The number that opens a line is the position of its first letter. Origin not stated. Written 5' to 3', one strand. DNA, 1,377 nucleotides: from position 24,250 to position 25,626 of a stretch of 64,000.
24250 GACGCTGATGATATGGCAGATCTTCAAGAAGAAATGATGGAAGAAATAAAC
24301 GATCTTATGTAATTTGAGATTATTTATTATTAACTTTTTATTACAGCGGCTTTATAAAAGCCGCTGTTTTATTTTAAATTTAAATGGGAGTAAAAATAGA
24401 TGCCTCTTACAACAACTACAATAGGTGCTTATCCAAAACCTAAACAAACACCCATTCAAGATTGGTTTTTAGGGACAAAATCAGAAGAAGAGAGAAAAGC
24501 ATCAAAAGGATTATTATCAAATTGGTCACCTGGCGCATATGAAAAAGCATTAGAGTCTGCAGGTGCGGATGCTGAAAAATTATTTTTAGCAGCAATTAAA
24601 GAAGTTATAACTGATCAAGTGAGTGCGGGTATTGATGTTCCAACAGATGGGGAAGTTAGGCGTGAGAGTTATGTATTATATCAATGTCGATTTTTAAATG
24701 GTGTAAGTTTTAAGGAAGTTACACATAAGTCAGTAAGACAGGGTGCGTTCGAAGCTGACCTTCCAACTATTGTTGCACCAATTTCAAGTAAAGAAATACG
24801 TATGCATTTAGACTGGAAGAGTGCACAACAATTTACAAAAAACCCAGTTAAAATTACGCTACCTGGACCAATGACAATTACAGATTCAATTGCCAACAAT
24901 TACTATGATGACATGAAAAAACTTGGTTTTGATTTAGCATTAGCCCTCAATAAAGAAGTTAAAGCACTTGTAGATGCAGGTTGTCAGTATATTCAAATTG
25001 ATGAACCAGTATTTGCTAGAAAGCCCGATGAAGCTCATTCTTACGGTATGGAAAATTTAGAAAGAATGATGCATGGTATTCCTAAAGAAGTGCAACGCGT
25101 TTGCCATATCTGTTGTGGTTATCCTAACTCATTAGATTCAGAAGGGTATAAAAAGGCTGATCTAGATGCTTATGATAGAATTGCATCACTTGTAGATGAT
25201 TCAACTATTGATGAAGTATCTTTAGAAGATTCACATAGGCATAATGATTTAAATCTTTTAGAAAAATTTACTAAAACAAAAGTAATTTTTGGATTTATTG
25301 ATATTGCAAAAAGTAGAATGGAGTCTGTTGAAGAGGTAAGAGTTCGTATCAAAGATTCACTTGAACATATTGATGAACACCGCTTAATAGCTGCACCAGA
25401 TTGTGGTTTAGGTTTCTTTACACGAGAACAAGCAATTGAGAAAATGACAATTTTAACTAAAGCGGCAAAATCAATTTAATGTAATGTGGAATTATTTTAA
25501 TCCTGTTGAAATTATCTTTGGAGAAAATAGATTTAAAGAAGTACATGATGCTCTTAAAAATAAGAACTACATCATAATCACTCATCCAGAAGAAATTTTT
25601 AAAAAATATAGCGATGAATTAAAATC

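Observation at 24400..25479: Half-size MetE with an intact zinc/homocysteine site but no folate-tail domain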

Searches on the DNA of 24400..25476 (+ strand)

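Call 107: search_rna_families(source=L167, start=8900, end=12300, threshold=evalue, max_evalue=1)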
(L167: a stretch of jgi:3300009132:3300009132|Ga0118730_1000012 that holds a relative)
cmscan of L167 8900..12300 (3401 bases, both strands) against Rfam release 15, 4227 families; matches with E-value up to 1: 3.
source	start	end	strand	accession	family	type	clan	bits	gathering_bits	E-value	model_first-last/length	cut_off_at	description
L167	9286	9357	-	RF00005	tRNA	Gene; tRNA;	CL00001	62.1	29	2.5e-12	1-71/71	no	tRNA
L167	9285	9357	+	RF04354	Plastid-ycf2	Cis-reg;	-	25.7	65.7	0.029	1-75/75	no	Plastid-ycf2 5UTR RNA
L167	11400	11445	-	RF00032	Histone3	Cis-reg;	-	17.7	34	0.31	1-46/46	no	Histone 3' UTR stem-loop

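Call 108: search_rna_families(source=L071, start=9100, end=11300, threshold=evalue, max_evalue=1)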
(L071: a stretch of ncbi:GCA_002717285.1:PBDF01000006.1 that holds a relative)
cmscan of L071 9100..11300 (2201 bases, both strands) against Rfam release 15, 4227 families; matches with E-value up to 1: 0.
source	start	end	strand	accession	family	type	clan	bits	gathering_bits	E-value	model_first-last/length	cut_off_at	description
